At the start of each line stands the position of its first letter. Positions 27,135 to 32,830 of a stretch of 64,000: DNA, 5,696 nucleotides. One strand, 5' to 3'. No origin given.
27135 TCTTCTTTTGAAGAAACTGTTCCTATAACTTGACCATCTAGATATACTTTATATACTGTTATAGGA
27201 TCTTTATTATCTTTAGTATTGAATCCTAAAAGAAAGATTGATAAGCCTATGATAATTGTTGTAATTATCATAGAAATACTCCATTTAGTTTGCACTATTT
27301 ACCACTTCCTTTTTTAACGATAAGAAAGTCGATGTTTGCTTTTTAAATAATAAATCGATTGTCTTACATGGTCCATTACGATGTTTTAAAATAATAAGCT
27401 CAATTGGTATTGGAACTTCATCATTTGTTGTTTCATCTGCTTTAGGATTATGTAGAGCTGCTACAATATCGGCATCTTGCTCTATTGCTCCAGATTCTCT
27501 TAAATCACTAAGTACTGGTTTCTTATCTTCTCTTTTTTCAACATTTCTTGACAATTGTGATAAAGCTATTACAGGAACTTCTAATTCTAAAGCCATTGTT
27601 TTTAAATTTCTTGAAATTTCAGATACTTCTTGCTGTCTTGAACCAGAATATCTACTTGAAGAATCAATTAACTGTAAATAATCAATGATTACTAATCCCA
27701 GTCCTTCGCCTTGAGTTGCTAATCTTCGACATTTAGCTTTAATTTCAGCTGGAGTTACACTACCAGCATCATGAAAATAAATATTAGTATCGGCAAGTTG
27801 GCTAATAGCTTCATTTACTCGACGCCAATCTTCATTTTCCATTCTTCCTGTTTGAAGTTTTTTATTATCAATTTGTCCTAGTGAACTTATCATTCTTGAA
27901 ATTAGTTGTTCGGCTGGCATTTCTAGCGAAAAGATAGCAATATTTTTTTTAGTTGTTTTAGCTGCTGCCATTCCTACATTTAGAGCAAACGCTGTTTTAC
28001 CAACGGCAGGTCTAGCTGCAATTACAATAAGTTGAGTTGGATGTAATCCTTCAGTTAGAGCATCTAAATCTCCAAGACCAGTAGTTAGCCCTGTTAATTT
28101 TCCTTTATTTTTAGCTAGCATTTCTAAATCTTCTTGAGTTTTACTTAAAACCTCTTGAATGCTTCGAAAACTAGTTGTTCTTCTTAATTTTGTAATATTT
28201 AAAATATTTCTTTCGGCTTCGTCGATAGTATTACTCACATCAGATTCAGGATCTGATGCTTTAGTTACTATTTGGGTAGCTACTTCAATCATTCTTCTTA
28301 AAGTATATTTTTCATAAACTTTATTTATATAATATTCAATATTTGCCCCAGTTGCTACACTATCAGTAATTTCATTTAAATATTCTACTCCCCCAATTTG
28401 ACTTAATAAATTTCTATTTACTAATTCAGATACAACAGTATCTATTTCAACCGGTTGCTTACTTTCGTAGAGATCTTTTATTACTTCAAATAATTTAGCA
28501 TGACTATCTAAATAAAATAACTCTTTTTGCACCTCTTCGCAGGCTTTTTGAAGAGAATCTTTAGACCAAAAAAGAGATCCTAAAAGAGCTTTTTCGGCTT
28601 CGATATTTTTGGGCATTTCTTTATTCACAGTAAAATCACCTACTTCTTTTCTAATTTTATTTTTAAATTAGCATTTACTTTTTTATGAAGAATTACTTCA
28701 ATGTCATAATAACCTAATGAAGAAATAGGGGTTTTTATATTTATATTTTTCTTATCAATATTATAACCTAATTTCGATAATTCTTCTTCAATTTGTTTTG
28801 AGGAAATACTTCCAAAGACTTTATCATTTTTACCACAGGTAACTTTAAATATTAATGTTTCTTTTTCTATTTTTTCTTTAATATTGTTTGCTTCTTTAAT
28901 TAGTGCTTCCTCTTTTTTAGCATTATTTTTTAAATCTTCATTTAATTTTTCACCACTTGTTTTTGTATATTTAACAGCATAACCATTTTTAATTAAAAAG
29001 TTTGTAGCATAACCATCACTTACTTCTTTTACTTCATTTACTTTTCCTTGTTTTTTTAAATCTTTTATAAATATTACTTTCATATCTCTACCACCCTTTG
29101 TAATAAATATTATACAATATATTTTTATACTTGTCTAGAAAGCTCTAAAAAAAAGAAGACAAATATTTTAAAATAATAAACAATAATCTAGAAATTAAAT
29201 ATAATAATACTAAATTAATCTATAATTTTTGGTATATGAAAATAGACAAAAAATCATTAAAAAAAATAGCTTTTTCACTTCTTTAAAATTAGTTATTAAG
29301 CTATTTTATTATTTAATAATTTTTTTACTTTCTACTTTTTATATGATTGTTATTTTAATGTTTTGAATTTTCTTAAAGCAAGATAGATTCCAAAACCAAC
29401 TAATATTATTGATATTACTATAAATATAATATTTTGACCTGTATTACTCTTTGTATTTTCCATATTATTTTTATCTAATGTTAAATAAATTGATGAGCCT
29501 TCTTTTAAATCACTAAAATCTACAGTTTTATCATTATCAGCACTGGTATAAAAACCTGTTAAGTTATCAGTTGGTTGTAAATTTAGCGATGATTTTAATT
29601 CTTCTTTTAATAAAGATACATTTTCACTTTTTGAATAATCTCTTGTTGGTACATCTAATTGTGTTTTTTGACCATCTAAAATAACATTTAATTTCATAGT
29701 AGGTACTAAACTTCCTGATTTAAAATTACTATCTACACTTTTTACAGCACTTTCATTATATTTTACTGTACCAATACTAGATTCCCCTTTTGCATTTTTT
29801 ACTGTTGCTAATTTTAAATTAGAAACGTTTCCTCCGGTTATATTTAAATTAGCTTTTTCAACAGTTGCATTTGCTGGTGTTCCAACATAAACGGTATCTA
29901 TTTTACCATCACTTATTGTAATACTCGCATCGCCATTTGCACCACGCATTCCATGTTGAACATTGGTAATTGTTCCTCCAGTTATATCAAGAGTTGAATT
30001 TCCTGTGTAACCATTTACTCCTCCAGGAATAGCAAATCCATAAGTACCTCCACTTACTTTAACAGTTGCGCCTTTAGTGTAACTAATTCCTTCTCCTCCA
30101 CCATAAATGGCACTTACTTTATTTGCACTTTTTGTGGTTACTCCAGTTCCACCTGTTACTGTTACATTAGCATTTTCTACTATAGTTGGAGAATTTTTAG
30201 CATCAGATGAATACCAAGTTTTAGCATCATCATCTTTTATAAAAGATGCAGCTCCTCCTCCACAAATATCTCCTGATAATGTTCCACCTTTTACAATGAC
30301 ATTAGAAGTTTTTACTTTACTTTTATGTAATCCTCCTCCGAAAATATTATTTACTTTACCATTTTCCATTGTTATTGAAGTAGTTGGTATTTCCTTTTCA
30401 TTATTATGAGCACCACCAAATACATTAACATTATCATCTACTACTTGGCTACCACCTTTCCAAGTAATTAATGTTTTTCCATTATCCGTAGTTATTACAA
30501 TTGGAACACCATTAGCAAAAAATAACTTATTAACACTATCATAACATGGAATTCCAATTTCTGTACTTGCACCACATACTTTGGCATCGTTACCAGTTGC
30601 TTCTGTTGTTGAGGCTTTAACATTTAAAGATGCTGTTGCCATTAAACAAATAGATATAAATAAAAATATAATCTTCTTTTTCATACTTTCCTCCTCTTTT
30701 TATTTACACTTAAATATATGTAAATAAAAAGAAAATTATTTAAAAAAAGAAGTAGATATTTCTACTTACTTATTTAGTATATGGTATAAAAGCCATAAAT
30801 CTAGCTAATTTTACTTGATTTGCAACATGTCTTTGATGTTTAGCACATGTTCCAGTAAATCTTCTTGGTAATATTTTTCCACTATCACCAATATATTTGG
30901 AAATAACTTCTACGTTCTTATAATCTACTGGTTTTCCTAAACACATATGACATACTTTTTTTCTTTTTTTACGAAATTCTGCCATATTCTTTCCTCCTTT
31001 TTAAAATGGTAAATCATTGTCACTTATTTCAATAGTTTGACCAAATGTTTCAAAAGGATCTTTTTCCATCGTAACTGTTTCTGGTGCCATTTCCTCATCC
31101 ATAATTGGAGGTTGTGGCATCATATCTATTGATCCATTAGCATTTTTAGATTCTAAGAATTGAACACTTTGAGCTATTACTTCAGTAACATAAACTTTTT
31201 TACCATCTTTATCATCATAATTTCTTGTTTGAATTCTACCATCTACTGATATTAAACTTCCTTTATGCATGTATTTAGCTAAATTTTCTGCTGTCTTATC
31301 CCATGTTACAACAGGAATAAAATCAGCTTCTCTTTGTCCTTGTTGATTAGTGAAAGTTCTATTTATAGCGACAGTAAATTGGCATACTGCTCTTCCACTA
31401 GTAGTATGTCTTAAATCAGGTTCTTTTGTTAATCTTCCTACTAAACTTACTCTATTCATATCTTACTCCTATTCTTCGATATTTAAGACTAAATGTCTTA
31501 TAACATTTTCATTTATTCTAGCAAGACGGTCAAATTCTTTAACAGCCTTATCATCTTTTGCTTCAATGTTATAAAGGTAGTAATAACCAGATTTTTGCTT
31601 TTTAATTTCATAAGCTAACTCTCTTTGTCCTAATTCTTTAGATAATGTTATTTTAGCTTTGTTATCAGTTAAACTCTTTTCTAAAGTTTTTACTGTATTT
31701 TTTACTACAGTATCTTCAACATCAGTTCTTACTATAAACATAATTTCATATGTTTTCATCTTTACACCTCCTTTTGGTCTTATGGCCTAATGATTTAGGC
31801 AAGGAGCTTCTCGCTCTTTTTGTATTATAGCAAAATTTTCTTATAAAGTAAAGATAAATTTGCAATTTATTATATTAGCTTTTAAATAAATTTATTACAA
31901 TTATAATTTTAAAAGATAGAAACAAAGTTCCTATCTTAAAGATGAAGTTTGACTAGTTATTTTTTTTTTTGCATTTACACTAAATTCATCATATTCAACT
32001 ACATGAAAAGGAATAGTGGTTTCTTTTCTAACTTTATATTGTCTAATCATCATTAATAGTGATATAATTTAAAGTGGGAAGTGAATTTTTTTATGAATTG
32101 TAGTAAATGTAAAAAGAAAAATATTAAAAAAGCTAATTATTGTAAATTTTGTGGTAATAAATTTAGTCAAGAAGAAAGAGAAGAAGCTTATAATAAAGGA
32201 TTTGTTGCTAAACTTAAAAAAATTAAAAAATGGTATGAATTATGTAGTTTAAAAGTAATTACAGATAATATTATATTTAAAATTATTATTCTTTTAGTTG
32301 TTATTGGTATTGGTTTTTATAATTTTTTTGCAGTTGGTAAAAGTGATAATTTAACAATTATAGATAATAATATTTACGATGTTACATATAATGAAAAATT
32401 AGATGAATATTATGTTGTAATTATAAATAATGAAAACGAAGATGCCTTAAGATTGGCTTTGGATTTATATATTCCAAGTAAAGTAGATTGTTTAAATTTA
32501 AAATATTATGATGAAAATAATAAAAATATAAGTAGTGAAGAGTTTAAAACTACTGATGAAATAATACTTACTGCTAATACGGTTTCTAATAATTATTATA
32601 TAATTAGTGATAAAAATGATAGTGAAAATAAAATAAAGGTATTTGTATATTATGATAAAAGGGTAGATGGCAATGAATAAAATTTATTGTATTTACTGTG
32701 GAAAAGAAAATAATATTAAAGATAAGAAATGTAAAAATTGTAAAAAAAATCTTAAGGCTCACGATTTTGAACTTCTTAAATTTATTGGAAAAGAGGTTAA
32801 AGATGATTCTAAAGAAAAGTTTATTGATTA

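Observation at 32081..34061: Tandem family of zinc-ribbon/TM proteins with a near-identical ~310-bp 5' module and divergent C-terminal domains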

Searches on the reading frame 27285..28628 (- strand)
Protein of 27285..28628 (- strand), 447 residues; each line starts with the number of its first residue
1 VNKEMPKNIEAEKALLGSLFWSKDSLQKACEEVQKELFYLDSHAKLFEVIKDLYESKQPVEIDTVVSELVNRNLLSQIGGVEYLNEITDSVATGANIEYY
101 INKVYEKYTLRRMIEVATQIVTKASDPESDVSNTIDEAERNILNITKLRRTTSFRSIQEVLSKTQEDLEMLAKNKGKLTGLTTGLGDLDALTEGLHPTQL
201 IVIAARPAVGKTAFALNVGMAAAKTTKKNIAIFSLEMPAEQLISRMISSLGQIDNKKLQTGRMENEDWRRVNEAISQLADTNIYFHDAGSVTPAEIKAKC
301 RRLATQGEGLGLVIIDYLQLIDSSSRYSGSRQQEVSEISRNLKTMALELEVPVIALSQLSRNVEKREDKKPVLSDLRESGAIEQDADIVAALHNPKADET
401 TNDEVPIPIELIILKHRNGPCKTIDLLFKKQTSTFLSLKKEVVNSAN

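Call 90: search_protein_families(library=pfam, proteins=[window:27285-28628:-], max_evalue=0.00001)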
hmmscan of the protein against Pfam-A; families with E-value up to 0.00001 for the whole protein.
window:27285-28628:- (447 aa): 3 families
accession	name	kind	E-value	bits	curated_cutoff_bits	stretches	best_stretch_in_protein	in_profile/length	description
PF03796.21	DnaB_C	-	3.4e-98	328.5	27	1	180-435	1-253/255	DnaB-like helicase C terminal domain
PF00772.26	DnaB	-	2.6e-28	98.5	23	1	5-106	2-103/103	DnaB-like helicase N terminal domain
PF13481.12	AAA_25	-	1.9e-07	31.3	27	1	190-359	24-190/195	AAA domain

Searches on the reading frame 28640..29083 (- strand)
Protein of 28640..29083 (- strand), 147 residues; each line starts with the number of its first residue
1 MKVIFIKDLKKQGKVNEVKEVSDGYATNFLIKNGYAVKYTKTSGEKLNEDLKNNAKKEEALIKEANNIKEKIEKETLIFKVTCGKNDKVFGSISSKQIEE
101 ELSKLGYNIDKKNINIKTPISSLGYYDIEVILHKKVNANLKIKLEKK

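Call 90: search_protein_families(library=pfam, proteins=[window:28640-29083:-], max_evalue=0.00001)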
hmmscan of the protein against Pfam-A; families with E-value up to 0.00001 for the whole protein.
window:28640-29083:- (147 aa): 2 families
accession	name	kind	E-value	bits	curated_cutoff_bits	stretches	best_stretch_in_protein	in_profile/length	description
PF03948.19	Ribosomal_L9_C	-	5.2e-23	81.7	23.2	1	63-144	1-84/86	Ribosomal protein L9, C-terminal domain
PF01281.25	Ribosomal_L9_N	-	6.1e-16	58.2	20.7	1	1-43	1-43/47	Ribosomal protein L9, N-terminal domain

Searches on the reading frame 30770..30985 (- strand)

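Call 90: search_protein_families(library=pfam, proteins=[window:30770-30985:-], max_evalue=0.00001)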
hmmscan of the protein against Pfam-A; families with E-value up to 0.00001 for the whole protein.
window:30770-30985:- (71 aa): 1 family
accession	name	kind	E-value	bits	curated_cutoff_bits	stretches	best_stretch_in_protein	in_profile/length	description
PF01084.26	Ribosomal_S18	-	3.8e-23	81.8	21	1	18-67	3-52/52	Ribosomal protein S18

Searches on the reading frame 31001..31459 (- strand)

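Call 90: search_protein_families(library=pfam, proteins=[window:31001-31459:-], max_evalue=0.00001)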
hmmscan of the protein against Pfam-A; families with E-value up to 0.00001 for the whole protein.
window:31001-31459:- (152 aa): 1 family
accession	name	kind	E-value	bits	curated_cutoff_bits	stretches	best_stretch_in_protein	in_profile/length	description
PF00436.31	SSB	-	1.5e-38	131.5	26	1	1-102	1-104/104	Single-strand binding protein family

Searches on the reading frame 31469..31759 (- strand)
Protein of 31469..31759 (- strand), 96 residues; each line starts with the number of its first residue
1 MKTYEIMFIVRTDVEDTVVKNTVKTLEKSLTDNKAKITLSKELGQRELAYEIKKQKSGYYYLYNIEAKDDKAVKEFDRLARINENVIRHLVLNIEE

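Call 90: search_protein_families(library=pfam, proteins=[window:31469-31759:-], max_evalue=0.00001)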
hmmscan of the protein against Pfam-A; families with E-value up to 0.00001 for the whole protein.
window:31469-31759:- (96 aa): 1 family
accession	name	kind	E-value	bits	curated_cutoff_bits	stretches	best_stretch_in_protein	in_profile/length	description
PF01250.22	Ribosomal_S6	-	2.8e-27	95.2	27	1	3-92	1-89/90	Ribosomal protein S6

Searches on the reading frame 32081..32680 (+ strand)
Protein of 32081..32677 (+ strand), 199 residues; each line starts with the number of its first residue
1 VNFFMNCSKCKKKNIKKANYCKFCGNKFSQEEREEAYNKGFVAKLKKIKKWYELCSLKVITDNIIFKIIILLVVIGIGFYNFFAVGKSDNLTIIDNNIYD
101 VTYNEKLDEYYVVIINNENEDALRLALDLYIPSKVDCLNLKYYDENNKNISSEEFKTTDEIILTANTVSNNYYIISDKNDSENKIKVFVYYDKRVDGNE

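Call 5: search_protein_families(library=pfam, proteins=[window:32081-32677:+], max_evalue=1)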
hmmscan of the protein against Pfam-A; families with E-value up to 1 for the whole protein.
window:32081-32677:+ (199 aa): 10 families
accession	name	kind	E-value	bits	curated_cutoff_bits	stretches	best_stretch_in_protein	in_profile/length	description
PF22400.1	DUF6980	-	0.00088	19.9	27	1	17-38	51-72/99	Domain of unknown function (DUF6980)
PF10884.14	DUF2683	-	0.0068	17.1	27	1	16-50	16-49/66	Protein of unknown function (DUF2683)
PF12773.13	DZR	-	0.012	16.2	27.3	1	7-29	1-23/45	Double zinc ribbon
PF18912.6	DZR_2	-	0.043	14.1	27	1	7-32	24-50/56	Double zinc ribbon domain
PF14509.12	GH97_C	-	0.047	14.4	25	1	106-162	22-76/97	Glycosyl-hydrolase 97 C-terminal, oligomerisation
PF14535.12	AMP-binding_C_2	-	0.052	14.3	25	1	159-193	10-44/96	AMP-binding enzyme C-terminal domain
PF13248.11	Zn_ribbon_3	-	0.062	13.2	27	1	6-28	4-26/26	zinc-ribbon domain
PF18833.7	TPR_22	-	0.15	12.8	27.2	1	94-125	58-89/92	Tetratricopeptide repeat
PF13240.11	Zn_Ribbon_1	-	0.53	10.6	25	1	7-27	2-22/23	zinc-ribbon domain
PF17032.10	Zn_ribbon_15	-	0.71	11.2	28.9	1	4-25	52-73/73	zinc-ribbon family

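Call 31: list_cluster_members(proteins=[P0001, P0002, P0003, window:32093-32677:+])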
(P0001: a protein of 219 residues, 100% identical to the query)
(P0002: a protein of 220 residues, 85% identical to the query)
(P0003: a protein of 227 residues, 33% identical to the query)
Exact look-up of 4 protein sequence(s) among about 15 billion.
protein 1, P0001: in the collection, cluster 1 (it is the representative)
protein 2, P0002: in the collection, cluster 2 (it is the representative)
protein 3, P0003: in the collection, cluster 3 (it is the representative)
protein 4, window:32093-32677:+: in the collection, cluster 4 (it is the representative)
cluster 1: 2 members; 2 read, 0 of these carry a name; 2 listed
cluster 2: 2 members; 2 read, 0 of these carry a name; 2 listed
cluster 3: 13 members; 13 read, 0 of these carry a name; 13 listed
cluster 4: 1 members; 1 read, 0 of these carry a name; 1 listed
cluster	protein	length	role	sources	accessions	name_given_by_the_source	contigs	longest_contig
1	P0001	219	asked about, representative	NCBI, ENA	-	-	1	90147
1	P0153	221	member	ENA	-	-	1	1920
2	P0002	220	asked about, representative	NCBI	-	-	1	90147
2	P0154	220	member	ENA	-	-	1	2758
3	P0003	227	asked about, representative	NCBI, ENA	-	-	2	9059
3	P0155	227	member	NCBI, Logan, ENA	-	-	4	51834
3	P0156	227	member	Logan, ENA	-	-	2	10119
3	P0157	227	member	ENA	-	-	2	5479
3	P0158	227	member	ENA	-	-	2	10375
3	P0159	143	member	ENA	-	-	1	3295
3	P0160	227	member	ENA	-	-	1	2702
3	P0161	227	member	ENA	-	-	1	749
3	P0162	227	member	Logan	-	-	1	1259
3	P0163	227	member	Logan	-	-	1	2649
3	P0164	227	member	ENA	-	-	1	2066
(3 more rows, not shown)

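Call 34: find_encoding_contigs(protein=window:32093-32680:+, flank=6000)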
Protein window:32093-32680:+ (195 aa): 6 contigs read that carry it; 6 places shown.
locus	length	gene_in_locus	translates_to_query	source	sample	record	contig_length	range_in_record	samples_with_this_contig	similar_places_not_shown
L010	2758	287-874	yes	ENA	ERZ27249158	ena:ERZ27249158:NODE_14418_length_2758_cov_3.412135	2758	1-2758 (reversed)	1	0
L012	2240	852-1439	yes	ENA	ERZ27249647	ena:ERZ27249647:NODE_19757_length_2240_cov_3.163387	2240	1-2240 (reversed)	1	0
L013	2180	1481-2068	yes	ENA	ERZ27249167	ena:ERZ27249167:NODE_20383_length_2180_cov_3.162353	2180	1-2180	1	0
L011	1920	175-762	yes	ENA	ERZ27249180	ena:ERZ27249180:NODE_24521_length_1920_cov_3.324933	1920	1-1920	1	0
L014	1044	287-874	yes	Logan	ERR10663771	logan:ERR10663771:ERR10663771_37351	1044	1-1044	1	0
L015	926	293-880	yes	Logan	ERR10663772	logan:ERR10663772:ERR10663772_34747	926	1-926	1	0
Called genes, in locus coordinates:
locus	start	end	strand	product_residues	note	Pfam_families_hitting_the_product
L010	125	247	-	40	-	-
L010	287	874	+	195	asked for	-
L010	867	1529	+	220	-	-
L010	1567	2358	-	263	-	-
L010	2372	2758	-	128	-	?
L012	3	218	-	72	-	?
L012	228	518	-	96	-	PF01250:Ribosomal_S6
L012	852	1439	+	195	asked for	-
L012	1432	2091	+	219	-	-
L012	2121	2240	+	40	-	?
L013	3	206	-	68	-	?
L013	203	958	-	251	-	PF01026:TatD_DNase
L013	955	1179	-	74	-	PF01588:tRNA_bind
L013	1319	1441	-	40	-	-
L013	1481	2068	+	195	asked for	-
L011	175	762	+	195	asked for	-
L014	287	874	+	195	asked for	-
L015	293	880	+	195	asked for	-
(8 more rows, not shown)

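Call 40: search_protein_families(library=ncbifam, proteins=[window:32093-32677:+], max_evalue=1)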
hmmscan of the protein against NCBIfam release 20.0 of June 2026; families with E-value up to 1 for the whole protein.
window:32093-32677:+ (195 aa): 1 family
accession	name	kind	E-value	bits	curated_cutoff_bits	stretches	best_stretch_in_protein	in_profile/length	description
NF053815.1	teico_TcaA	equivalog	9.5e-05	21.4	550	1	2-78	3-75/463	membrane-associated protein TcaA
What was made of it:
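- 32093..32680 (+): Gene 1, family A: C4 zinc ribbon, cytoplasmic helices, TM helix (about residues 60-82), Ig/FN3-like beta-sandwich ectodomain (195 aa). The N-terminal 75 residues weakly resemble the TcaA N-terminus (call 40).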

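Call 41: search_protein_families(library=padloc, proteins=[window:32093-32677:+], max_evalue=1)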
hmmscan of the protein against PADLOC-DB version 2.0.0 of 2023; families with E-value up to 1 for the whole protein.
window:32093-32677:+ (195 aa): 0 families

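Call 46: find_homologous_proteins(query=window:32093-32677:+, max_evalue=0.001)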
Query window:32093-32677:+ (195 aa): 6 proteins with E <= 0.001 among 240 candidates.
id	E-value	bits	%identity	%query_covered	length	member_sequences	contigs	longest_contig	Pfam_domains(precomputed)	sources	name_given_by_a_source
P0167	8.6e-120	416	100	100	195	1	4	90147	-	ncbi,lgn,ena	-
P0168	9.3e-56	207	56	96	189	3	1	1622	-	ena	-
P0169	4.1e-48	182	49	95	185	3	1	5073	-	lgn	-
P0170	8.7e-37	145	55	69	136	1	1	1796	-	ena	-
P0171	5.6e-32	129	40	100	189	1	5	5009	-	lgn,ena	-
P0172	2.4e-25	108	39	86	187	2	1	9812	-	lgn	-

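Call 55: predict_structure(alignment_id=A6)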
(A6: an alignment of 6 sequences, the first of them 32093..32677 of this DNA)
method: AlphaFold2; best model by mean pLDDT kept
length: 195 residues; sequences in the alignment: 6
mean_pLDDT: 72.0   pTM: 0.51
mean pLDDT of the five models: 72.0, 70.9, 69.8, 69.0, 68.7
residues with pLDDT >= 90: 24; 70-90: 97; 50-70: 50; < 50: 24
segments of 3 or more residues with pLDDT < 50: 45-56, 81-83, 191-195
pLDDT, mean of each block of 10 residues (from residue 1): 71 66 71 55 49 51 70 62 65 78 84 63 83 89 91 85 85 84 82 39
secondary structure, 60 per line:
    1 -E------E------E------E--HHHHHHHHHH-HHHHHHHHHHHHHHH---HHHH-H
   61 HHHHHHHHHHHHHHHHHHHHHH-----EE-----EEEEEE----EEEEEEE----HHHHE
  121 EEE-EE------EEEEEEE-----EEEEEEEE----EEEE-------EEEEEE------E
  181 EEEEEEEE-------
elements in order: H26-35 H37-51 H55-58 H60-82 E95-100 E105-111 H116-119 E120-123 E133-139 E145-152 E157-160 E168-173 E180-188
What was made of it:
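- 32093..32680 (+): AF2 model in call 55, with ectodomain pLDDT about 80-90.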
